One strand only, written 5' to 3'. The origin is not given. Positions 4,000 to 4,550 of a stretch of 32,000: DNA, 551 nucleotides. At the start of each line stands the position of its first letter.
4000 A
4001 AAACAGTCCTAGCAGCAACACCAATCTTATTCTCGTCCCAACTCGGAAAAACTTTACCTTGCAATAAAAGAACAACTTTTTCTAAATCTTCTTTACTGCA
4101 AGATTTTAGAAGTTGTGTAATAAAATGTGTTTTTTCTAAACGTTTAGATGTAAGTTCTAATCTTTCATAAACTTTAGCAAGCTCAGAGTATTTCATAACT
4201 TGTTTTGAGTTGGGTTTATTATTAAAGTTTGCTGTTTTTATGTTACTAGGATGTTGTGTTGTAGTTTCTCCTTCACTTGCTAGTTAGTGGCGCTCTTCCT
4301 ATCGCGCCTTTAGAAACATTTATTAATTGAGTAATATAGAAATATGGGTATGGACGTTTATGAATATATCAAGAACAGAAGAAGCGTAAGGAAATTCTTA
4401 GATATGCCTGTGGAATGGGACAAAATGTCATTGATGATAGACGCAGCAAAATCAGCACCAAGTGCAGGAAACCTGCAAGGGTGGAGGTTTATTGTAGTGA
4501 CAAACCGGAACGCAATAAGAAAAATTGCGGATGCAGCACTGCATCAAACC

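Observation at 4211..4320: Four-copy intergenic hairpin family with a conserved pyrimidine-rich loop and covarying stems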

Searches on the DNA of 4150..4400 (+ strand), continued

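Call 32: search_with_rna_model(model_id=R1, sources=[L076, L077], filters=off, max_evalue=5, show_alignments=5)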
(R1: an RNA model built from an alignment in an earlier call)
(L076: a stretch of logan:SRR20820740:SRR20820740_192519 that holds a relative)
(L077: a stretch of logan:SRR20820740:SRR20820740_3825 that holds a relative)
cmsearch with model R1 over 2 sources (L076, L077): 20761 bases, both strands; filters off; matches with E-value up to 5: 14.
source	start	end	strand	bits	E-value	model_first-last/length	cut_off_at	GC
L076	10728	10778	-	12.4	0.2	1-37/37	no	0.33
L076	784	833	-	11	0.5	1-37/37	no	0.5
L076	15054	15090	+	10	0.95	1-37/37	no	0.3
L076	10486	10517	-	9.4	1.4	1-37/37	no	0.31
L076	9364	9397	+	9.4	1.5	1-37/37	no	0.32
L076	11031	11081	-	9.3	1.5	1-37/37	no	0.41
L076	13058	13092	-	9.2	1.6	1-37/37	no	0.31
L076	550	586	-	8.5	2.6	1-37/37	no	0.43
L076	14254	14302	-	8.3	3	1-37/37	no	0.45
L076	9504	9549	-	8.2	3.2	1-37/37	no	0.5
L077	418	449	+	8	3.6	1-37/37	no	0.19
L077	245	281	+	8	3.6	1-37/37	no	0.22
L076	13691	13736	-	7.8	4.1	1-37/37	no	0.39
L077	3672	3705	-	7.5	4.9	1-37/37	no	0.35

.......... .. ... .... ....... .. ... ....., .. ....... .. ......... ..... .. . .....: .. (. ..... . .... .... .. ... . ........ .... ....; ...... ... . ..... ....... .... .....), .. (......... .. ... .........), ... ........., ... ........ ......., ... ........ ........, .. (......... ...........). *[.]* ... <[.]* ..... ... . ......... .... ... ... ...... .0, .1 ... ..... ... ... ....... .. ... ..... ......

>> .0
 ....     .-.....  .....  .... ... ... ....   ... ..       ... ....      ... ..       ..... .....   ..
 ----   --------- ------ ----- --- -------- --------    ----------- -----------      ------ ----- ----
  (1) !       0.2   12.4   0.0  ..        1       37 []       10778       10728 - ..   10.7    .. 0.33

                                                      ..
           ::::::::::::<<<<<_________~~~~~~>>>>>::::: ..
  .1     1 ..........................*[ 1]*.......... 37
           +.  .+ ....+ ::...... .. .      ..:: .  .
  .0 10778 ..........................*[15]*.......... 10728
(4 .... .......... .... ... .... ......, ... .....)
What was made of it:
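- Only 3 solid copies were found in 44 kb, and none in the 12 kb of flanks reached outside the window (call 32).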

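Call 43: search_with_rna_model(model_id=R1, sources=[L078, L079], filters=off, max_evalue=5, show_alignments=4)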
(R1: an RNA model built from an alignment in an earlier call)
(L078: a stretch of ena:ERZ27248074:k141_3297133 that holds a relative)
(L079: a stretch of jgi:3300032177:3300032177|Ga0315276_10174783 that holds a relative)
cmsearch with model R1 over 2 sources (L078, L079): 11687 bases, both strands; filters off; matches with E-value up to 5: 15.
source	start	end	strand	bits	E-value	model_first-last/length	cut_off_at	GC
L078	1981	2017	+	11.9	0.15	1-37/37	no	0.41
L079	159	195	+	11.9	0.15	1-37/37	no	0.41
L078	5891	5937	-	10.8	0.32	1-37/37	no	0.55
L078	9397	9432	-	10.8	0.33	1-37/37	no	0.28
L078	2690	2720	+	8.6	1.3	1-37/37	no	0.26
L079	868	898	+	8.6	1.3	1-37/37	no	0.26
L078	6443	6478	-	7.8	2.3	1-37/37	no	0.28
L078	2743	2777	+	7.8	2.3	1-37/37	no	0.37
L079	921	955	+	7.8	2.3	1-37/37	no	0.37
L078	9314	9357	-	7.7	2.5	1-37/37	no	0.32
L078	5820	5856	-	7.7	2.5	1-37/37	no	0.51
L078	6059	6092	-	7.6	2.7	1-37/37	no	0.41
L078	777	813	+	7.3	3.3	1-37/37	no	0.35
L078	4406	4437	+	6.8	4.5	1-37/37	no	0.38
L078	623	655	-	6.6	5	1-37/37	no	0.3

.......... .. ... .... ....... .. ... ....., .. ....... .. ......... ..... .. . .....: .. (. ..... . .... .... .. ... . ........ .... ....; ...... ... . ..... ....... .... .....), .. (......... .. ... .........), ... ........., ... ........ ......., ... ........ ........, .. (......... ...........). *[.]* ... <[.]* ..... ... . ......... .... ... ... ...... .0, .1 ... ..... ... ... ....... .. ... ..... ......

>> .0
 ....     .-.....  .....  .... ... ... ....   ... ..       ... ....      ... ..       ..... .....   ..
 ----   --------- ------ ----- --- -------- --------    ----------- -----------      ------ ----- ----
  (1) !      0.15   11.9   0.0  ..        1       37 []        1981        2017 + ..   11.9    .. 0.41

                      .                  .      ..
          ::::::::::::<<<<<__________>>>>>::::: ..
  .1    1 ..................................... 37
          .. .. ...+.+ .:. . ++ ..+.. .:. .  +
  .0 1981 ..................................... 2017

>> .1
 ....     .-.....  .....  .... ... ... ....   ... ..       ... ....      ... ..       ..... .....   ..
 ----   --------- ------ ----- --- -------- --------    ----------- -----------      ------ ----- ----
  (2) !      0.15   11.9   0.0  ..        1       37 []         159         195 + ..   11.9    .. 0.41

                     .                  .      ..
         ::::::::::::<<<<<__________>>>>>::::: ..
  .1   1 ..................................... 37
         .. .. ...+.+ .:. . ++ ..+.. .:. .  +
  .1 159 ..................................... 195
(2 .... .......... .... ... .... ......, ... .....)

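Call 79: build_rna_model(alignment_id=A8, structure=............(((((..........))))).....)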
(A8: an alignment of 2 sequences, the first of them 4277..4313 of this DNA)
Model R2 built from alignment A8 (2 sequences, 37 columns); structure: as given.
model positions 37; base pairs 5; branch points 0; effective number of sequences 2; information 0.674 bits per position. Calibrated on 0.2 Mb of random sequence (short: E-values are rough).
structure used (alignment columns):
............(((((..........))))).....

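Call 81: search_with_rna_model(model_id=R2, source=window, filters=off, max_evalue=5)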
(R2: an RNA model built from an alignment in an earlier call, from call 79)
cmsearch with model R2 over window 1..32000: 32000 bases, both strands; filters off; matches with E-value up to 5: 15.
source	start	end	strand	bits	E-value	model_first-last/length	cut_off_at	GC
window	4277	4313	+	43.6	5.9e-10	1-37/37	no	0.51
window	24711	24747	+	43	8.9e-10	1-37/37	no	0.46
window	22220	22256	+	20.4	0.0023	1-37/37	no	0.51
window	11841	11876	-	13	0.28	1-37/37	no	0.39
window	22119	22155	-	12.7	0.33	1-37/37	no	0.38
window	27020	27056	-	12.1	0.51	1-37/37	no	0.19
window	15651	15688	-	11.9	0.58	1-37/37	no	0.29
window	15831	15867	-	11.7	0.65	1-37/37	no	0.32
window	7257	7293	+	10.4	1.5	1-37/37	no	0.32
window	4284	4320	-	10.1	1.8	1-37/37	no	0.46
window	1710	1744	-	10.1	1.9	1-37/37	no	0.23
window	12193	12229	-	9.7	2.4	1-37/37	no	0.32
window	16822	16858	-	9.2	3.2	1-37/37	no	0.38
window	25107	25152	-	8.9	4.1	1-37/37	no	0.41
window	22766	22802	+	8.7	4.5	1-37/37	no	0.24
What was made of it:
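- Checked: A model built from c1+c2 finds c3 as the best non-training hit in the window (20.4 bits, E 0.0023; call 81). It scores only 13.0 bits, E 0.28, with the c1+c2 model (call 81).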

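Call 84: search_with_rna_model(model_id=R2, sources=[L076, L077, L078, L002, L003, L004, L005, L006, L007, L008, L009, L010, L011, L012, L013, L014, L015, L016, L017, L018, L019, L020, L022, L023, L024, L025, L026, L029, L030, L031, L032, L033, L034, L035, L036, L037, L038, L039, L040, L041, L042, L043, L044, L045, L046, L047, L048, L049, L050, L051, L052, L053, L054, L055, L056, L057, L058, L059, L060, L061, L062, L063, L064, L065, L066, L070, L071, L073, L074, L075], max_evalue=10)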
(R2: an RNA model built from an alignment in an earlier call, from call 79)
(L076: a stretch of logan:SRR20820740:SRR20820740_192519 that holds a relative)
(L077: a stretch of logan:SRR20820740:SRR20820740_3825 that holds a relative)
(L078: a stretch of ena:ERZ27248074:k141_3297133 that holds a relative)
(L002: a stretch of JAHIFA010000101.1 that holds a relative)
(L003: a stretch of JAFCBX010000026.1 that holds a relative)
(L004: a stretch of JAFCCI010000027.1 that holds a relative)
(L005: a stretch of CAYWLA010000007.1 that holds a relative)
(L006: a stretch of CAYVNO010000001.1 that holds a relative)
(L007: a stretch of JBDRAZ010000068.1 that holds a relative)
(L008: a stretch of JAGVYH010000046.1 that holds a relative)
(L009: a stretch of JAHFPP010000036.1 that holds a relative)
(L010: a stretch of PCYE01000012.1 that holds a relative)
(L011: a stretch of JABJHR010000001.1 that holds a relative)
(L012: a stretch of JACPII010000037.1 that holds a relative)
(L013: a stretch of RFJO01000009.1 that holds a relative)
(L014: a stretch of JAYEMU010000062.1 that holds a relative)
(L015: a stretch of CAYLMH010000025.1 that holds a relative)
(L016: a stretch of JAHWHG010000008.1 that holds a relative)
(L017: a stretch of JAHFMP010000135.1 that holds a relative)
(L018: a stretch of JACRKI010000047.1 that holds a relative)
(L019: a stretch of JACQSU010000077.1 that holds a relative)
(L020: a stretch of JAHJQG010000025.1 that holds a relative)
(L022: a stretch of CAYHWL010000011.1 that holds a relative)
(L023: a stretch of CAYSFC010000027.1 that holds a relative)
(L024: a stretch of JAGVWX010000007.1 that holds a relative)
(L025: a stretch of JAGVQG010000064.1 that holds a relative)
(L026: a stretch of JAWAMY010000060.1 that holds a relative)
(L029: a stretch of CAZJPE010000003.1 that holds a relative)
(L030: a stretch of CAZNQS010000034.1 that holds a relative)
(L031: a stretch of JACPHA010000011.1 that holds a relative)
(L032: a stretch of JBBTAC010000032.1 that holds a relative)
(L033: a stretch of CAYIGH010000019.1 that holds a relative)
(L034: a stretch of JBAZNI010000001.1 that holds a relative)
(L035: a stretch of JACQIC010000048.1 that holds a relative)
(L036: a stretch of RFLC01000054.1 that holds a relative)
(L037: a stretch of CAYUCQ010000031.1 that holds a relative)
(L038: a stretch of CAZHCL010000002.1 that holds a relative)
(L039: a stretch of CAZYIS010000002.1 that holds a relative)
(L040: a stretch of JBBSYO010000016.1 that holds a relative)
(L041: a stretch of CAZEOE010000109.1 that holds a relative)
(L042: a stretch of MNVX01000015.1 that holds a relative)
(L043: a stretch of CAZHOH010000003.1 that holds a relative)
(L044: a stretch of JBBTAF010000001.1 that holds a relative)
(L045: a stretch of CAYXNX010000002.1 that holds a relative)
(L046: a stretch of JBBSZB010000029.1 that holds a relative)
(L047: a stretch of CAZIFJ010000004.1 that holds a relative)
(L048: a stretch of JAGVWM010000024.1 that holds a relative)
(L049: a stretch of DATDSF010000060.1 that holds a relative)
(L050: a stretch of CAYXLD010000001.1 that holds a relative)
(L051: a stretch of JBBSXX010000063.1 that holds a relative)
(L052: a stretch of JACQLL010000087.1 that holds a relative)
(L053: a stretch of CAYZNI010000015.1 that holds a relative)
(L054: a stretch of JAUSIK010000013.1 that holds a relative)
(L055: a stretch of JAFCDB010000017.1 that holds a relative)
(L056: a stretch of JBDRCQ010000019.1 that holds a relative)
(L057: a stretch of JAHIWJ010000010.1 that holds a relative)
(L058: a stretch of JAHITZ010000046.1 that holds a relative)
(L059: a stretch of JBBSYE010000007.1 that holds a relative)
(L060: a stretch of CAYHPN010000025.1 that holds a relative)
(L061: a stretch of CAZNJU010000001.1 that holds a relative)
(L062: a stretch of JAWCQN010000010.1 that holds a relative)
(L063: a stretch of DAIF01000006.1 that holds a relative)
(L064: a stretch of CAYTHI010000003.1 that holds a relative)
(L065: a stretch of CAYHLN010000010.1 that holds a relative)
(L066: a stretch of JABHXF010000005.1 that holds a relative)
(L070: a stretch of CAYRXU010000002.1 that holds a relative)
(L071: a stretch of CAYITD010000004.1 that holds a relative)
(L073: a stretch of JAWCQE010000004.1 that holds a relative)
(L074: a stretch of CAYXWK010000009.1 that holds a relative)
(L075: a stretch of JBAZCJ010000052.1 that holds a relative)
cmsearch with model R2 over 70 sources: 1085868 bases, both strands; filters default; matches with E-value up to 10: 13.
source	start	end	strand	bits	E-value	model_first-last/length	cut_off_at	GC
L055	10194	10230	-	21.9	0.029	1-37/37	no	0.32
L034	7920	7956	-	19.5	0.14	1-37/37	no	0.38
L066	15383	15419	-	19.3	0.16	1-37/37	no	0.27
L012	6477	6513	+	16.4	1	1-37/37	no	0.46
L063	14650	14691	+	15.4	1.9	1-37/37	no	0.43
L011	11720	11756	-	14.8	2.9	1-37/37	no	0.27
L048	13882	13918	+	14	4.9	1-37/37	no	0.38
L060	13283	13317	-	14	5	1-37/37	no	0.2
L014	10991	11030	-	13.7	6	1-37/37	no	0.43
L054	2374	2408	-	13.6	6.5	1-37/37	no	0.37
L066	11741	11777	-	13.2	8.3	1-37/37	no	0.24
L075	4216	4252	-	13.1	8.7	1-37/37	no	0.41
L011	12921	12957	+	12.9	9.9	1-37/37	no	0.38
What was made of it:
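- Checked: In 1.09 Mb of relatives only one hit reaches 20.4 bits, which is about 0.03 per window (call 84).
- The empirical false-positive rate for a c3-level hit is about 0.03 per window (call 84).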
